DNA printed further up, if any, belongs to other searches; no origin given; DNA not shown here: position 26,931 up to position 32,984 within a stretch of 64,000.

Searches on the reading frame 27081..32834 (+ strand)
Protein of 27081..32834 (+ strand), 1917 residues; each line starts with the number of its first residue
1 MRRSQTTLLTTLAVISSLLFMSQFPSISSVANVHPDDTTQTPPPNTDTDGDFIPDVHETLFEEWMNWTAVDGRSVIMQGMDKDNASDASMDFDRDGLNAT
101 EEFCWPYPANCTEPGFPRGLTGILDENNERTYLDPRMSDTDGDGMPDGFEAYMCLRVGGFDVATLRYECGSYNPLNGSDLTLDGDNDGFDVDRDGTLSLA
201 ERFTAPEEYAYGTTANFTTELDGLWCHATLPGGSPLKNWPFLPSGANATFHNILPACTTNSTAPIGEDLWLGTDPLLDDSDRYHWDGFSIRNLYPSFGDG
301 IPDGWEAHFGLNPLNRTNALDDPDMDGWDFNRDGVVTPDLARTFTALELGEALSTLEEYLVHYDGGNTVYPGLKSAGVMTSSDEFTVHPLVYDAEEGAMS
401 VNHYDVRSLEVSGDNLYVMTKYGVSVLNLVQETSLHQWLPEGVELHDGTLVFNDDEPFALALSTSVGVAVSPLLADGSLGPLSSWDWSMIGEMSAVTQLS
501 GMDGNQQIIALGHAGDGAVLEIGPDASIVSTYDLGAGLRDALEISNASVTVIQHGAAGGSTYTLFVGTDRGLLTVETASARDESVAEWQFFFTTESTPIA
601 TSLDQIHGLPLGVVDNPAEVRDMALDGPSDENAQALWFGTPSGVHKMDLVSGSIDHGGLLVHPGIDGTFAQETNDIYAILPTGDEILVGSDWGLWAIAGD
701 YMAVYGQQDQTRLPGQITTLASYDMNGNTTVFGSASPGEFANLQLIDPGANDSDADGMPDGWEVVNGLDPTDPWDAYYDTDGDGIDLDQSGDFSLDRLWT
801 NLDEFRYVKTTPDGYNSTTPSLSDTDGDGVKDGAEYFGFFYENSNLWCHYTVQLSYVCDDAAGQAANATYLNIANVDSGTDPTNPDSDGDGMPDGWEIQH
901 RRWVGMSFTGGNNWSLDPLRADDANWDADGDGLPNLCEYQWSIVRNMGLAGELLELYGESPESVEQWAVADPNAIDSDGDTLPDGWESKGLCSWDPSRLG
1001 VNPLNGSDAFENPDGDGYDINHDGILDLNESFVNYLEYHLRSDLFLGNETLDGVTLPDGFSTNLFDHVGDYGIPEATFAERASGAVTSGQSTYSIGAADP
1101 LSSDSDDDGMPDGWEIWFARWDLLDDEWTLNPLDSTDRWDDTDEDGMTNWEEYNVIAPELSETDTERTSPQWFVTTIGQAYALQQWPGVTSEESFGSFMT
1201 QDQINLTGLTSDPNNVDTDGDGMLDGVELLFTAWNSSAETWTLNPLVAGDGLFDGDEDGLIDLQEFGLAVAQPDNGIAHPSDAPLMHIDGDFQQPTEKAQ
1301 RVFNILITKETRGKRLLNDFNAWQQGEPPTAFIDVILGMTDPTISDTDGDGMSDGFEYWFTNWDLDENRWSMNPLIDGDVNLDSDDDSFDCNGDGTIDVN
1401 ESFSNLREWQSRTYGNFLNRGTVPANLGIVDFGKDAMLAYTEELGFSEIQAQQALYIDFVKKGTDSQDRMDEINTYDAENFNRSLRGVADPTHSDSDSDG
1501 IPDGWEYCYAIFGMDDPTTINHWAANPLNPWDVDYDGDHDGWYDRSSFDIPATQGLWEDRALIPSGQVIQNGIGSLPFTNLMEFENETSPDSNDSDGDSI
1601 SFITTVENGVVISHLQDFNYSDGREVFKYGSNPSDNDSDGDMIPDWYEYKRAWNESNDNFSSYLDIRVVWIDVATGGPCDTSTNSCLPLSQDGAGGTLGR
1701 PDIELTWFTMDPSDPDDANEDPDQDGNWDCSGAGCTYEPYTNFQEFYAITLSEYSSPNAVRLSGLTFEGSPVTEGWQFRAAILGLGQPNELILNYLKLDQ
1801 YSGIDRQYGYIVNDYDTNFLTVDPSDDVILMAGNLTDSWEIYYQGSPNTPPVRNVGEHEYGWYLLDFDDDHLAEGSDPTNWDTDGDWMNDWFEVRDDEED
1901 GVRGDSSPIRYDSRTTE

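Call 7: search_protein_families(library=pfam, proteins=[window:27081-32834:+], max_evalue=0.01)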
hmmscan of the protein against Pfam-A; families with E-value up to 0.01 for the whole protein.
window:27081-32834:+ (1917 aa): 1 family
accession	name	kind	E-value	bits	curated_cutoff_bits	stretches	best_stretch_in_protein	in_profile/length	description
PF18884.5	TSP3_bac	-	6.9e-05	23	25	1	886-900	1-15/22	Bacterial TSP3 repeat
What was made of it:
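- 27081..38286 (+): Conserved right flank, transcribed divergently from MBL: a 1917-aa TSP3-repeat giant (27081-32834) and a 1798-aa giant (32890-38286). Pfam TSP3_bac, weak: call 7.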
